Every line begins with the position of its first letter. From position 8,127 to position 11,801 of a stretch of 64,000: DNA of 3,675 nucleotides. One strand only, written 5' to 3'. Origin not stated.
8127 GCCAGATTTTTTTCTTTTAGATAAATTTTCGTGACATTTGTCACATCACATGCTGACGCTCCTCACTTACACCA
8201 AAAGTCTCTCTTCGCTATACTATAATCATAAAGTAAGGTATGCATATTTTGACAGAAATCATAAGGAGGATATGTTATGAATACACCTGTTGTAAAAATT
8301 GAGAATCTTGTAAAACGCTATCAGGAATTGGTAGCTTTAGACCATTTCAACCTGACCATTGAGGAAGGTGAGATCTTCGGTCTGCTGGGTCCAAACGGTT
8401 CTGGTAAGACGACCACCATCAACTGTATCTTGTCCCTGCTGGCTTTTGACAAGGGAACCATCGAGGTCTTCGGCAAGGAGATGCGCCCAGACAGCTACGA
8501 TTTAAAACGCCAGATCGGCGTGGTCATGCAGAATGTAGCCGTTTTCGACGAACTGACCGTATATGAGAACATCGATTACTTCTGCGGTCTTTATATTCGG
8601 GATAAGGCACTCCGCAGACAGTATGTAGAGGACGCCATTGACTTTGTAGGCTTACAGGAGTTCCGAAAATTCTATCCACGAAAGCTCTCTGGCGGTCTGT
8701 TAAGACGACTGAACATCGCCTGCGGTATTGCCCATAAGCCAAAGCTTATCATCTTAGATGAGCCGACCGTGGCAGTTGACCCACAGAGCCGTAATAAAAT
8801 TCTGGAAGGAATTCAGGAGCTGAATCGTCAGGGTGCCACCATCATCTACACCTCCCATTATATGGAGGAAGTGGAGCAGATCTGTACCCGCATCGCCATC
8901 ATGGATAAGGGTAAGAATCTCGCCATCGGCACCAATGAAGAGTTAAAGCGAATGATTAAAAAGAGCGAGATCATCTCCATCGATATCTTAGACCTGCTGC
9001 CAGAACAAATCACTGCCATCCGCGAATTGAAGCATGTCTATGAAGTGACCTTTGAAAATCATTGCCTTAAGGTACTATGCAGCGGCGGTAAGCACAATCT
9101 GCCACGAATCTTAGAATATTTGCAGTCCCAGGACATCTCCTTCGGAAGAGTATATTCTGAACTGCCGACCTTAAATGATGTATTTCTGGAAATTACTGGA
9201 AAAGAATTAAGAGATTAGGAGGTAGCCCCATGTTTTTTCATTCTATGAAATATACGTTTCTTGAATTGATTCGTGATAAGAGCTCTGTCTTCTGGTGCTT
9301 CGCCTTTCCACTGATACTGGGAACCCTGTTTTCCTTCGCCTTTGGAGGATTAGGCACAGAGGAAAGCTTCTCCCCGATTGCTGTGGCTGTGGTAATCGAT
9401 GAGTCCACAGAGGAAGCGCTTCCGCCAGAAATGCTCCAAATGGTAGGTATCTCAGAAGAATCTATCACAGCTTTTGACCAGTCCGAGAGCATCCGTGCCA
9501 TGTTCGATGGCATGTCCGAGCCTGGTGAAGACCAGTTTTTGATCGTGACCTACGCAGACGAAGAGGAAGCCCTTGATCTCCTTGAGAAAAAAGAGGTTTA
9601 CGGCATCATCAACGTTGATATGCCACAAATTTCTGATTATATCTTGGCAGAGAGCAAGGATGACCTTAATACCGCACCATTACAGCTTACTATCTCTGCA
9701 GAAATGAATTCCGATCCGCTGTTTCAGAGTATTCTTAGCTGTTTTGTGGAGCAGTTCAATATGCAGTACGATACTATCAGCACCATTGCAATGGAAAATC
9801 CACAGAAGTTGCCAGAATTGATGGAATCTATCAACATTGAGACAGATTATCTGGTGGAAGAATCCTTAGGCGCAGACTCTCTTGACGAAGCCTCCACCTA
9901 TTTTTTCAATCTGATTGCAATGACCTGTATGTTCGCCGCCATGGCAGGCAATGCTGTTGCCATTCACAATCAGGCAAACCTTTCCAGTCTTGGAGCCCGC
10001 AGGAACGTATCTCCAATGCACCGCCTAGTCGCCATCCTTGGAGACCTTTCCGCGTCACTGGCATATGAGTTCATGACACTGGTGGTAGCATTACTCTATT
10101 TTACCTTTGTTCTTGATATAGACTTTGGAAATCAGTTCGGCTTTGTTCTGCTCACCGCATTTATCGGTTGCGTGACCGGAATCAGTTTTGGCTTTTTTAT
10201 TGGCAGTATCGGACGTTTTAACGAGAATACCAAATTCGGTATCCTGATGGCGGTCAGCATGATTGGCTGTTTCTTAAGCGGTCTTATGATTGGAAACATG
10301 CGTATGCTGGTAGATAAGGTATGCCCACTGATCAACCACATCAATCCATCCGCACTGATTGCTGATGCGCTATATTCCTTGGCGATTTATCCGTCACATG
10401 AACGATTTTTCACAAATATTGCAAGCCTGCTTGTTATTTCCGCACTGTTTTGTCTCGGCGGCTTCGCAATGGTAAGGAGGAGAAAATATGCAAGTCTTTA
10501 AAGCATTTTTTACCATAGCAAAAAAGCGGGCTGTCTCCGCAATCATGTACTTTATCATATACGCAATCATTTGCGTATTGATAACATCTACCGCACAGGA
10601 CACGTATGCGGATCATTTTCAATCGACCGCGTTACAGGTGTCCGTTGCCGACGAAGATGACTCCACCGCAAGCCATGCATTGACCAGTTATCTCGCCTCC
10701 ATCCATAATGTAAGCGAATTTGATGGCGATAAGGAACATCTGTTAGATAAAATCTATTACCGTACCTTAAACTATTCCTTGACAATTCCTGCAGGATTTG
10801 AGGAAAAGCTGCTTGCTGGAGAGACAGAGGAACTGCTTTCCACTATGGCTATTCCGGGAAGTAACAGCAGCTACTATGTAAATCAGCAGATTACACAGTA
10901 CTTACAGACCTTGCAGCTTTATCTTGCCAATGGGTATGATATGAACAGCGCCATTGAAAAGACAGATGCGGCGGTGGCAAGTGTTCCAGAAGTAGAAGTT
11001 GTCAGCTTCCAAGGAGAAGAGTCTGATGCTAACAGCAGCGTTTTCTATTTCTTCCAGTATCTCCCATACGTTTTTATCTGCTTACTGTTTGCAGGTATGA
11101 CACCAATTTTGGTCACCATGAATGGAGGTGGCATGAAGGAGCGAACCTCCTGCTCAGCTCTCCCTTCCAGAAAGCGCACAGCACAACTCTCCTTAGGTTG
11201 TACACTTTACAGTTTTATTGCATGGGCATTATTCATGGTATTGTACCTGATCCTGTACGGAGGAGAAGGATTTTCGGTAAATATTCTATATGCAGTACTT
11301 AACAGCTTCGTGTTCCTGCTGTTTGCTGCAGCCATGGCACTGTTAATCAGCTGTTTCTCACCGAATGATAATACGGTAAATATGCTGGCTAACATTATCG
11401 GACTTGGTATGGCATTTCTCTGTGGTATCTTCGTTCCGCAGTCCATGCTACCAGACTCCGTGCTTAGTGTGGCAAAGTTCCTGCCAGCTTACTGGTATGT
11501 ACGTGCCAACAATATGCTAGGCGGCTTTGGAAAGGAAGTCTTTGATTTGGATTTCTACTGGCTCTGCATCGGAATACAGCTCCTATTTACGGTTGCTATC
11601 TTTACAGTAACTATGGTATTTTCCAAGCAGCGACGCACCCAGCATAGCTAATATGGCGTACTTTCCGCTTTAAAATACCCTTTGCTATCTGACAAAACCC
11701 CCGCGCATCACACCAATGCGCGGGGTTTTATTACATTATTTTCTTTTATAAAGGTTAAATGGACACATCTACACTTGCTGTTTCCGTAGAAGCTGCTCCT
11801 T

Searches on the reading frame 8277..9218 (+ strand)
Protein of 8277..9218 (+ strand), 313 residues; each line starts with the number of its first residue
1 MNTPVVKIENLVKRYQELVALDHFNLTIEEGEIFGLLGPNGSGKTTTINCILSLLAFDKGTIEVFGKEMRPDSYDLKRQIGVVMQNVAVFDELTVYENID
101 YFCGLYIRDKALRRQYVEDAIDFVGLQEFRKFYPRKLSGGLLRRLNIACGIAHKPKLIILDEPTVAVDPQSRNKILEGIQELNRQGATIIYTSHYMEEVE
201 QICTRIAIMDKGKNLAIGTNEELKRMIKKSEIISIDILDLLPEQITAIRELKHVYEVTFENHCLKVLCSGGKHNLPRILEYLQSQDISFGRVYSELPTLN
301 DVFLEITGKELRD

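Call 18: search_protein_families(library=pfam, proteins=[window:8277-9218:+], max_evalue=0.001)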
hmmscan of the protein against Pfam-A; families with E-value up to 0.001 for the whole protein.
window:8277-9218:+ (313 aa): 5 families
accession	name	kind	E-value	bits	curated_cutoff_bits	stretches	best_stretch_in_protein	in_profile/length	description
PF00005.33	ABC_tran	-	6.9e-32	111.3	25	1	21-164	1-136/137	ABC transporter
PF13304.12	AAA_21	-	7.8e-11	43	27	1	131-194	232-298/304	AAA domain, putative AbiEii toxin, Type IV TA system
PF13732.12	DrrA1-3_C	-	1.8e-07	32.2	27.4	1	218-306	1-80/81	ATP-binding protein DrrA1-3-like, C-terminal domain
PF13476.12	AAA_23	-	3e-05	25.2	27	1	26-56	17-44/201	AAA domain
PF02463.25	SMC_N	-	4.6e-05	23.4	40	0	34-58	27-51/220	RecF/RecN/SMC N terminal domain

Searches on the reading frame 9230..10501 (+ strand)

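Call 18: search_protein_families(library=pfam, proteins=[window:9230-10501:+], max_evalue=0.001)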
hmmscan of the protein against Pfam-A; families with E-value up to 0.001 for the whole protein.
window:9230-10501:+ (423 aa): 2 families
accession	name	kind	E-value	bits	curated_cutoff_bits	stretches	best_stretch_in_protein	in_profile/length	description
PF12698.13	ABC2_membrane_3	-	3.8e-32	112.2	31.6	1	17-409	1-343/347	ABC-2 family transporter protein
PF01061.29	ABC2_membrane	-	1.8e-10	41.2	26.9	1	226-383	52-208/211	ABC-2 type transporter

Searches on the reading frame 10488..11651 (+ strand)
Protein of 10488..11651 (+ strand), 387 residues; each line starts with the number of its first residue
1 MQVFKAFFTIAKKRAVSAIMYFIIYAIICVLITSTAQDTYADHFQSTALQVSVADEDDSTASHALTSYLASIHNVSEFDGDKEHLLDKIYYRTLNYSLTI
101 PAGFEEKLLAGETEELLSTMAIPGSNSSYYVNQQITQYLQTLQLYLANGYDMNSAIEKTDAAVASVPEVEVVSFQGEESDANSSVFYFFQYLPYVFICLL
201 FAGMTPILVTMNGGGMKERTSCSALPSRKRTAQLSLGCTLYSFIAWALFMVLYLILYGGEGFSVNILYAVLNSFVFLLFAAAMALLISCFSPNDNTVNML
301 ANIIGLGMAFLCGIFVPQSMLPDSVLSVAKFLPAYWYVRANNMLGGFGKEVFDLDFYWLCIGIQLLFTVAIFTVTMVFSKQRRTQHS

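Call 18: search_protein_families(library=pfam, proteins=[window:10488-11651:+], max_evalue=0.001)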
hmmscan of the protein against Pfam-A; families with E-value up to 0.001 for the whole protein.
window:10488-11651:+ (387 aa): 2 families
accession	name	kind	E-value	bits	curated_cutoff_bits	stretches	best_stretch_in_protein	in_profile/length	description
PF12698.13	ABC2_membrane_3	-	6.2e-30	104.9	31.6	1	20-372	5-347/347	ABC-2 family transporter protein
PF01061.29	ABC2_membrane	-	2e-09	37.8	26.9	1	195-340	60-205/211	ABC-2 type transporter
